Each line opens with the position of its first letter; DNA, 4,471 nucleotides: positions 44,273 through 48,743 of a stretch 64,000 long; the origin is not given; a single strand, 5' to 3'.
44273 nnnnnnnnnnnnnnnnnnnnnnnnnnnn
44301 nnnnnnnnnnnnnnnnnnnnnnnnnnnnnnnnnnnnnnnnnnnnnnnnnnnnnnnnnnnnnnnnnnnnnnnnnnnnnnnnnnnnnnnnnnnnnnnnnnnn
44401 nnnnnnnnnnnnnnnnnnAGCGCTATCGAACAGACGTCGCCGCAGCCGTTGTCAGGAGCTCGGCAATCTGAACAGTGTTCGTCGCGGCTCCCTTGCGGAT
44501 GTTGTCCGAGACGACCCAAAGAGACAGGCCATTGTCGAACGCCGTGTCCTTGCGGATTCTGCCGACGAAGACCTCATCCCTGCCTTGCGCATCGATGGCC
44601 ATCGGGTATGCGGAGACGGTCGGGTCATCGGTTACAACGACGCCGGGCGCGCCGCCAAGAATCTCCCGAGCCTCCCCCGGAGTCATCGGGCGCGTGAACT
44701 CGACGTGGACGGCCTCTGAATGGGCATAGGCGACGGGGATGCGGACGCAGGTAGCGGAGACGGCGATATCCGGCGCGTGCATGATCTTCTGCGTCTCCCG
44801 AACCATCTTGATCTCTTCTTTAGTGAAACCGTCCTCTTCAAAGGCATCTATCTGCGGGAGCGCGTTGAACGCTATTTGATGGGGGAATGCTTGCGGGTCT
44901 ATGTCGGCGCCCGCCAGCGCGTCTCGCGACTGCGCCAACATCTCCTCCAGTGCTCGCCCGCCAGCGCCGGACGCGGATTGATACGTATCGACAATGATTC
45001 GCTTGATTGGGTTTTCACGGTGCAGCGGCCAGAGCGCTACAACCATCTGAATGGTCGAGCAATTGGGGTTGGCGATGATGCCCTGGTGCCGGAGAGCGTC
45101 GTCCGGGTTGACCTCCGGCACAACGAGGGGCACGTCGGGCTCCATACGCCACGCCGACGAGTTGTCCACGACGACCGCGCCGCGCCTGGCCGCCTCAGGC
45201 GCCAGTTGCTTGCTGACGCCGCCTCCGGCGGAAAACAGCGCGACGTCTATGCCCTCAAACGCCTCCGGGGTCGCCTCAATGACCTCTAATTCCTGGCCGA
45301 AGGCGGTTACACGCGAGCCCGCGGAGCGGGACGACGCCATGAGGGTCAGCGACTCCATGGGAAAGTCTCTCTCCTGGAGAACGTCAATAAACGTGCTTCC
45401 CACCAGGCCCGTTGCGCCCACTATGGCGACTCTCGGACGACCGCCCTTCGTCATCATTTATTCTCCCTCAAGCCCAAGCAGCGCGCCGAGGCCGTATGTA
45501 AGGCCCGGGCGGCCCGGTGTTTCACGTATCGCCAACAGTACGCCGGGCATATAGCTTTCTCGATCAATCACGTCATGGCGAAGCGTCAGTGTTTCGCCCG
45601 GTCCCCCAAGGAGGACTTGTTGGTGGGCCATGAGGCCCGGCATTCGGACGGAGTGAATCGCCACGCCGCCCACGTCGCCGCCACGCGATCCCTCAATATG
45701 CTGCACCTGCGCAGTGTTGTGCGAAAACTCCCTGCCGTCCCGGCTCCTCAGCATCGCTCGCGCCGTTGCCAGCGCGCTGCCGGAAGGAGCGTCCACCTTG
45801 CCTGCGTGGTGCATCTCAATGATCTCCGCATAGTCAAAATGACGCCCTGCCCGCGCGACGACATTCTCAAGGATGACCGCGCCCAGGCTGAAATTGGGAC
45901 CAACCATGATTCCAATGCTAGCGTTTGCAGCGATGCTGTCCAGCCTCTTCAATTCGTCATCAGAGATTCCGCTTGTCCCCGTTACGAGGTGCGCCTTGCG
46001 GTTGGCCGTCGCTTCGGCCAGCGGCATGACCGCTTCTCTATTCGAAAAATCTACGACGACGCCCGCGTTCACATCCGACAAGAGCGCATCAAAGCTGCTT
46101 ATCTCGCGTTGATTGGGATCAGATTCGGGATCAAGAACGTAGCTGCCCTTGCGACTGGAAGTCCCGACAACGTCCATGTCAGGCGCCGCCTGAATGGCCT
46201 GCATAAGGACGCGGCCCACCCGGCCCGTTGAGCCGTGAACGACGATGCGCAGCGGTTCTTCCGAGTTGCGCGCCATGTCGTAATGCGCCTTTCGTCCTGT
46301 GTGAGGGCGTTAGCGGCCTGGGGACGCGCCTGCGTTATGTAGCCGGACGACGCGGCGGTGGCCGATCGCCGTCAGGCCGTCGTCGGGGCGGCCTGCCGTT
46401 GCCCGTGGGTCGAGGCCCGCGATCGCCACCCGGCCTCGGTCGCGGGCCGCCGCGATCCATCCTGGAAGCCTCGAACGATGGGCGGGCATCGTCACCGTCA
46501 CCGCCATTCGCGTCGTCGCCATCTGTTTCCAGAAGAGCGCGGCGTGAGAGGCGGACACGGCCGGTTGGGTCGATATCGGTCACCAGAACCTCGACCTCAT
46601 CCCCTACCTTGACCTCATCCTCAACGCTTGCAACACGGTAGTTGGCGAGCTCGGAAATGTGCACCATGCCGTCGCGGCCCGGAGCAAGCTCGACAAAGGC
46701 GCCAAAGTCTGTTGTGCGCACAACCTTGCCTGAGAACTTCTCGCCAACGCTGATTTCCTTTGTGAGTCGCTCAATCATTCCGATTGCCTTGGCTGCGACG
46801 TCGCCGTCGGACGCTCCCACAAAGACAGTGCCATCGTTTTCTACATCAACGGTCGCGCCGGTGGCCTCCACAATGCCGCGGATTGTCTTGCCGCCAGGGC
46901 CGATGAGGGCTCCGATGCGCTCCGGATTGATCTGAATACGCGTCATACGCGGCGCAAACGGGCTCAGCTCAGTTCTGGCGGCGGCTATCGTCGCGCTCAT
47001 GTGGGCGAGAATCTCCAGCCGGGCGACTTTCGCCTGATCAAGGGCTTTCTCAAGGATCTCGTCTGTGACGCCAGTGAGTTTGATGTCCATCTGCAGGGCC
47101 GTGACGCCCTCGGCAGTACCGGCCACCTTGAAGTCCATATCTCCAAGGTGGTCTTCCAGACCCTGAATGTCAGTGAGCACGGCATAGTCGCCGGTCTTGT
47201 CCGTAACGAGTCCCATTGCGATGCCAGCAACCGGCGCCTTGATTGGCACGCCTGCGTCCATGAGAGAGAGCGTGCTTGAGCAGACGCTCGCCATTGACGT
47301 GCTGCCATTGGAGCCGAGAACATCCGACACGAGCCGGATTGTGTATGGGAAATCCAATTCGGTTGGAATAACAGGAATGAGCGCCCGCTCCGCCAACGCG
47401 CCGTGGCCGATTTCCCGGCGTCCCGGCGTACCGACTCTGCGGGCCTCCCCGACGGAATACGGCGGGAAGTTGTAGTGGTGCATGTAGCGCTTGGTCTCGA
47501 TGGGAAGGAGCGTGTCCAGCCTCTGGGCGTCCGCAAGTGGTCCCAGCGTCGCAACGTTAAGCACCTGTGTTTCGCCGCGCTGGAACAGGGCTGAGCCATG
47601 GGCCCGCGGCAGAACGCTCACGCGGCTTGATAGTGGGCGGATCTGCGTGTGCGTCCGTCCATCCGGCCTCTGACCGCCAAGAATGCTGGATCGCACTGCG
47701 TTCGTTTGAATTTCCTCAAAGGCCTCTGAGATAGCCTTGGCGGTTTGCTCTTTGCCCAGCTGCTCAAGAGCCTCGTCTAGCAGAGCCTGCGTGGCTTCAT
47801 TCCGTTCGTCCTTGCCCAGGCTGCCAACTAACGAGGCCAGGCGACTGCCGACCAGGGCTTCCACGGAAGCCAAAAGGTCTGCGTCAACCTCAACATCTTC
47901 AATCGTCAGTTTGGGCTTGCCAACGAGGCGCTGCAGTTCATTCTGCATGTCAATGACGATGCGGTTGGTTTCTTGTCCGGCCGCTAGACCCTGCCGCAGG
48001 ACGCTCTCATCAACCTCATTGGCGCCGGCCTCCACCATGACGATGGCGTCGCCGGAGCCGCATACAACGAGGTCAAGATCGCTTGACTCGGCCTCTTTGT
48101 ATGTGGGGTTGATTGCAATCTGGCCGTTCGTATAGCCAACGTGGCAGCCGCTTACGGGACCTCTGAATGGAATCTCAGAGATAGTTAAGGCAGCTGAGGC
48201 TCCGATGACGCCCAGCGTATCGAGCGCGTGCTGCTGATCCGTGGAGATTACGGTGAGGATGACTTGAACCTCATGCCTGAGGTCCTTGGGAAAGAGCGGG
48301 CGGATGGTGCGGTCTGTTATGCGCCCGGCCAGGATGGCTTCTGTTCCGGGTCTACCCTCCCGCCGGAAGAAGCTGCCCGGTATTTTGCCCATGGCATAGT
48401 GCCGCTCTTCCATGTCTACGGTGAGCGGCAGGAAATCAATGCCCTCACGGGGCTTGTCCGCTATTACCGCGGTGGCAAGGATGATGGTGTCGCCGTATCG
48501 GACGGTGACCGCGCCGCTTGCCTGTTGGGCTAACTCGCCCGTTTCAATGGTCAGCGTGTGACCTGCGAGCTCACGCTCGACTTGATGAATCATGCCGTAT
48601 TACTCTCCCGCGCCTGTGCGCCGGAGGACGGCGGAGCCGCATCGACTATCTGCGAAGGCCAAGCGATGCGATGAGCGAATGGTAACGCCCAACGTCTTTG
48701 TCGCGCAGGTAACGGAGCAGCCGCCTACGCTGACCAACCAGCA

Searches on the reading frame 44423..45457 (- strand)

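Call 37: search_protein_families(library=pfam, proteins=[window:44423-45457:-], max_evalue=0.00001)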
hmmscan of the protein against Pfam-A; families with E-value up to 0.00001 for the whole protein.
window:44423-45457:- (344 aa): 2 families
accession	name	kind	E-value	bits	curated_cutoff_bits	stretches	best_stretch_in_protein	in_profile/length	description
PF02774.23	Semialdhyde_dhC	-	1.2e-52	179.2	26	1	142-322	1-184/184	Semialdehyde dehydrogenase, dimerisation domain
PF01118.30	Semialdhyde_dh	-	1e-37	129.7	26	1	9-120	1-117/121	Semialdehyde dehydrogenase, NAD binding domain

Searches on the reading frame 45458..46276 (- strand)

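Call 37: search_protein_families(library=pfam, proteins=[window:45458-46276:-], max_evalue=0.00001)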
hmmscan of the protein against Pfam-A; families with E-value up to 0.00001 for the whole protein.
window:45458-46276:- (272 aa): 2 families
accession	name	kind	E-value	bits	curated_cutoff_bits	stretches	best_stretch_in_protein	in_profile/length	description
PF05173.19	DapB_C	-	1e-27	97.1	27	1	132-266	1-120/121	Dihydrodipicolinate reductase, C-terminus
PF01113.26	DapB_N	-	5.4e-20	72.2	25.6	1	10-129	2-124/124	Dihydrodipicolinate reductase, N-terminus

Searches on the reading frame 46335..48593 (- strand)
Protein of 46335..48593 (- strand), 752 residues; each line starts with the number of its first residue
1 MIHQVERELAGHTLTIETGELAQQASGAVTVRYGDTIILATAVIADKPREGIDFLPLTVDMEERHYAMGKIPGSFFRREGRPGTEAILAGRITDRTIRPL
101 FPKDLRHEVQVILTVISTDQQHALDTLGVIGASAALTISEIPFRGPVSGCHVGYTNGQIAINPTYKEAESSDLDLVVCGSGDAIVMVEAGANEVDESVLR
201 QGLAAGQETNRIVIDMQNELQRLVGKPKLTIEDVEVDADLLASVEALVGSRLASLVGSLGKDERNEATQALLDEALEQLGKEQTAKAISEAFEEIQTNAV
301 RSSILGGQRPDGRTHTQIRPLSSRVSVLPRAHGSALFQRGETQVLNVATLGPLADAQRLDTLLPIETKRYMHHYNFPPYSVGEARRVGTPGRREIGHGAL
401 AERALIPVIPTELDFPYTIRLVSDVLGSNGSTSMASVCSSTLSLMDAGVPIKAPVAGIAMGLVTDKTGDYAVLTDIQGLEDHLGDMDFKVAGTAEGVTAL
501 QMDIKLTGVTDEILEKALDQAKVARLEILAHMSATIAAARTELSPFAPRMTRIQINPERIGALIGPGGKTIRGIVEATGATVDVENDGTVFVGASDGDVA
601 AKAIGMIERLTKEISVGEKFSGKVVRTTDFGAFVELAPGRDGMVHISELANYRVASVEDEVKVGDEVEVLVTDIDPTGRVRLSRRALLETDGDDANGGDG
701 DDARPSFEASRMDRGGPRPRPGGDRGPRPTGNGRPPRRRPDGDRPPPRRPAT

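Call 37: search_protein_families(library=pfam, proteins=[window:46335-48593:-], max_evalue=0.00001)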
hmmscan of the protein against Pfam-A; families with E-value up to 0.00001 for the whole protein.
window:46335-48593:- (752 aa): 5 families
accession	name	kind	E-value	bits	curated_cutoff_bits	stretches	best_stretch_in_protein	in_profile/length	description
PF01138.27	RNase_PH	-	8.3e-55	185.2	25.5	2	13-142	4-130/130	3' exoribonuclease family, domain 1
PF03725.20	RNase_PH_C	-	7e-21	74.4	20.8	2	145-208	1-66/67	3' exoribonuclease family, domain 2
PF00575.29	S1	-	6.5e-19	68.5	22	1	615-685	3-74/74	S1 RNA binding domain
PF03726.19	PNPase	-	9.3e-10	39.3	24.6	1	240-314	2-81/81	Polyribonucleotide nucleotidyltransferase, RNA binding domain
PF00013.35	KH_1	-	2.6e-09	37.1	21.5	1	551-608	2-65/66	KH domain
